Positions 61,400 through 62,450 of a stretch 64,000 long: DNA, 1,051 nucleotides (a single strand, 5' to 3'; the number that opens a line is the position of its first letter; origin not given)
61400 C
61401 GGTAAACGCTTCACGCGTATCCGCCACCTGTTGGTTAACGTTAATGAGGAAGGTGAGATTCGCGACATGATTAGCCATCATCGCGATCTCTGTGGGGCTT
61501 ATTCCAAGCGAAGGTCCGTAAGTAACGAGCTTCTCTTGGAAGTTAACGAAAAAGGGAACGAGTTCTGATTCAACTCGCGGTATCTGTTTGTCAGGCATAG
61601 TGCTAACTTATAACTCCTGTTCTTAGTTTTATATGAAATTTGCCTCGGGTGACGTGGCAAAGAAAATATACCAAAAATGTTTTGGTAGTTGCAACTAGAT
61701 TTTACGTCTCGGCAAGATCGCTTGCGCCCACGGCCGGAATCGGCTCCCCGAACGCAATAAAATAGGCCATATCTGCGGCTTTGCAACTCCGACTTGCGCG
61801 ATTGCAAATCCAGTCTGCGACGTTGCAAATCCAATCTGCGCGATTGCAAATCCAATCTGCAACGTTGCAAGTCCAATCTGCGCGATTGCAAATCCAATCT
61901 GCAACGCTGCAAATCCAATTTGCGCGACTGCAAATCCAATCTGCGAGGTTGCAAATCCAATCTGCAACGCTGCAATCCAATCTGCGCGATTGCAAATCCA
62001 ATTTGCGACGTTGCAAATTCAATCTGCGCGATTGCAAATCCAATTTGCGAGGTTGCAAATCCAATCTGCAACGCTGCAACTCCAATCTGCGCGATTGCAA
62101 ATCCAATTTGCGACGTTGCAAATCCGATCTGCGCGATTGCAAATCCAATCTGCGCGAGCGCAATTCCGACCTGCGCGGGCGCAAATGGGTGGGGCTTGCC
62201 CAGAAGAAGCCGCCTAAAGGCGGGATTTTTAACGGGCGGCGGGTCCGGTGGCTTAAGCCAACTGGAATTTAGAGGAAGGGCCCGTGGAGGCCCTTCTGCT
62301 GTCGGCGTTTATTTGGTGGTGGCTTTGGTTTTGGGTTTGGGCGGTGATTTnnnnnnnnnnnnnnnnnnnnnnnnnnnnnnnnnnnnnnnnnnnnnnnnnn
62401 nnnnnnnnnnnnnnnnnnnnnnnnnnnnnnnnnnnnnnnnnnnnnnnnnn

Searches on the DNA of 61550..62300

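Call 71: search_rna_families(source=window, start=61550, end=62300, threshold=evalue, max_evalue=1)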
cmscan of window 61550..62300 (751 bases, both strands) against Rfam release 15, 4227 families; matches with E-value up to 1: 10.
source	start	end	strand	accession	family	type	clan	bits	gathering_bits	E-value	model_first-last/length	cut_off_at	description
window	61853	61914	-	RF03697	mir-722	Gene; miRNA;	-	23.8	81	0.046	1-67/67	no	mir-722 microRNA precursor family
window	61846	61923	-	RF04242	mir-5595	Gene; miRNA;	-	21.7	100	0.16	9-64/72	no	mir-5595 microRNA precursor family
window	61855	61913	-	RF04035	mir-7910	Gene; miRNA;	-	21.4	83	0.5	1-61/61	no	mir-7910 microRNA precursor family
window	61844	61925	-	RF03816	MIR6297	Gene; miRNA;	-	20.6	114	0.48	1-107/107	no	MIR6297 microRNA precursor family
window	61958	62018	-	RF03697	mir-722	Gene; miRNA;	-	20.2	81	0.46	1-67/67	no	mir-722 microRNA precursor family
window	62190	62297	+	RF02591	Spy1786666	Gene; sRNA;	-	19.9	64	0.39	1-87/87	no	S. pyogenes small RNA 1786666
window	61949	62029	-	RF03816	MIR6297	Gene; miRNA;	-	19.7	114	0.8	1-107/107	no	MIR6297 microRNA precursor family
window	61972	62037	-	RF04354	Plastid-ycf2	Cis-reg;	-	19.6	65.7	0.29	1-75/75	no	Plastid-ycf2 5UTR RNA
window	62054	62142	+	RF00545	snopsi18S-841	Gene; snRNA; snoRNA; HACA-box;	CL00033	19.2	50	0.84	1-145/145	no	Small nucleolar RNA psi18S-841/snoR66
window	62096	62199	+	RF03137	S15-Methanomicrobia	Cis-reg; leader;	CL00121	19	42.2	0.79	1-74/74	no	S15-Methanomicrobia ribosomal protein leader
